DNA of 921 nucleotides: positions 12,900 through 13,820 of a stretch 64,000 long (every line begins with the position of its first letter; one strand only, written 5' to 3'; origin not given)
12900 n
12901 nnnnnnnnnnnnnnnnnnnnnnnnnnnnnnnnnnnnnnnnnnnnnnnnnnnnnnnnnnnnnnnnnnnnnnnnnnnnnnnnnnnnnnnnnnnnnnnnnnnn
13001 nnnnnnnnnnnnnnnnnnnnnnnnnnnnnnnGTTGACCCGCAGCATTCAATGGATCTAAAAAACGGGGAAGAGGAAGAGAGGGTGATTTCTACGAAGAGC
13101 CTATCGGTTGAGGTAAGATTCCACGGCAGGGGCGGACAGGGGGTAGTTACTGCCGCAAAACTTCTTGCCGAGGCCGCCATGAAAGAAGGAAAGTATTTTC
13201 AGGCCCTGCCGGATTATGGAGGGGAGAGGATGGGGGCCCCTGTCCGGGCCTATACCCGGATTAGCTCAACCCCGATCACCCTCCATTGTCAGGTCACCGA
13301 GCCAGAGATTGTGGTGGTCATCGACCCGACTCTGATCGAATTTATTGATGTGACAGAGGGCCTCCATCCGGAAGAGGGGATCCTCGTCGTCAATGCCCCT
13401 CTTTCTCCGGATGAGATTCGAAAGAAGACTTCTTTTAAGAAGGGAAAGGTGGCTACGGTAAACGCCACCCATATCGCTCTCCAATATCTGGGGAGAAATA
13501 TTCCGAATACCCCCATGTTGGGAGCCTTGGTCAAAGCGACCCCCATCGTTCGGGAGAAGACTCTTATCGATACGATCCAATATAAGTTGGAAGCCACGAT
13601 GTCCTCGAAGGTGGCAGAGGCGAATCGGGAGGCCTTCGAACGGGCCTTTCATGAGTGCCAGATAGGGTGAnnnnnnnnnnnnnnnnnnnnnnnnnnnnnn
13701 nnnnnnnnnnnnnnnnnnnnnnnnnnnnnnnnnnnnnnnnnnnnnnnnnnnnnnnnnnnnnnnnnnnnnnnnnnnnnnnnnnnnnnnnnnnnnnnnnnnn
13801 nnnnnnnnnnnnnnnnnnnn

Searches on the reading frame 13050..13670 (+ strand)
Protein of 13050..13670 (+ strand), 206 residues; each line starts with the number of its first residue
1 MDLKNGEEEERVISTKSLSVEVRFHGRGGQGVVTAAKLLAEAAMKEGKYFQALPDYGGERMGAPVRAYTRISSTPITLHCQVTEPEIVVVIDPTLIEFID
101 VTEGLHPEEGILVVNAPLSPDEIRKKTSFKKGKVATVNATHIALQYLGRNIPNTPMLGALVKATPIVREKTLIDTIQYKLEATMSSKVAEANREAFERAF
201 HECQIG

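Call 13: search_protein_families(library=ncbifam, proteins=[window:13050-13670:+], max_evalue=0.00001)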
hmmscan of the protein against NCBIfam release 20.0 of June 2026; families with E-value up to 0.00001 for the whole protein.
window:13050-13670:+ (206 aa): 19 families
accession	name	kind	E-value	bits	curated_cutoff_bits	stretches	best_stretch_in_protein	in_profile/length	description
TIGR02175.1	PorC_KorC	subfamily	6.1e-63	211.8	81.1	1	20-203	2-175/177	2-oxoacid:acceptor oxidoreductase, gamma subunit, pyruvate/2-ketoisovalerate family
NF040683.1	PorC_Meth_Thtga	equivalog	7.6e-59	198.4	270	1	20-203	2-173/177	pyruvate synthase subunit PorC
NF006321.0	PRK08534.1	equivalog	1.4e-56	191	225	1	20-202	2-176/181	pyruvate ferredoxin oxidoreductase subunit gamma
NF010632.0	PRK14029.1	equivalog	2.1e-56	190.5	335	1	20-199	2-180/185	pyruvate/ketoisovalerate ferredoxin oxidoreductase subunit gamma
NF045762.1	PhenlGlyoxDHPadE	equivalog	8.6e-42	143.1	300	1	20-205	2-181/187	NADH-dependent phenylglyoxylate dehydrogenase subunit gamma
NF004497.0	PRK05844.1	equivalog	1.3e-38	132.5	243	1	20-203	2-185/186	pyruvate flavodoxin oxidoreductase subunit gamma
NF045790.1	OxalOxreddelta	equivalog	4.9e-19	68.6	230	1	38-144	34-145/316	oxalate oxidoreductase subunit delta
NF006323.0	PRK08537.1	equivalog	9.5e-15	54.4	235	1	20-199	3-174/181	2-oxoacid:ferredoxin oxidoreductase subunit gamma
TIGR03710.1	OAFO_sf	subfamily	9.1e-12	44.3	482.75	1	20-201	2-171/561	2-oxoacid:acceptor oxidoreductase subunit alpha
NF005322.0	PRK06853.1-2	equivalog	2.3e-11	43.8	237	1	20-198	6-188/197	indolepyruvate oxidoreductase subunit beta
NF006275.0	PRK08441.1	equivalog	5.2e-11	42.4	216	1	20-198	3-173/185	2-oxoglutarate-acceptor oxidoreductase subunit OorC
NF005323.0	PRK06853.1-3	equivalog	2.7e-10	40.5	238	1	19-203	6-195/197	indolepyruvate oxidoreductase subunit beta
TIGR03334.1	IOR_beta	equivalog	4.6e-10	39.8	205.8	1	23-198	4-186/189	indolepyruvate ferredoxin oxidoreductase subunit beta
TIGR02176.1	pyruv_ox_red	equivalog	1.2e-09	36.6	911.35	1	10-200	404-605/1167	pyruvate:ferredoxin (flavodoxin) oxidoreductase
NF005324.0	PRK06853.1-4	equivalog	5.9e-09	36.1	222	1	24-198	7-184/196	indolepyruvate oxidoreductase subunit beta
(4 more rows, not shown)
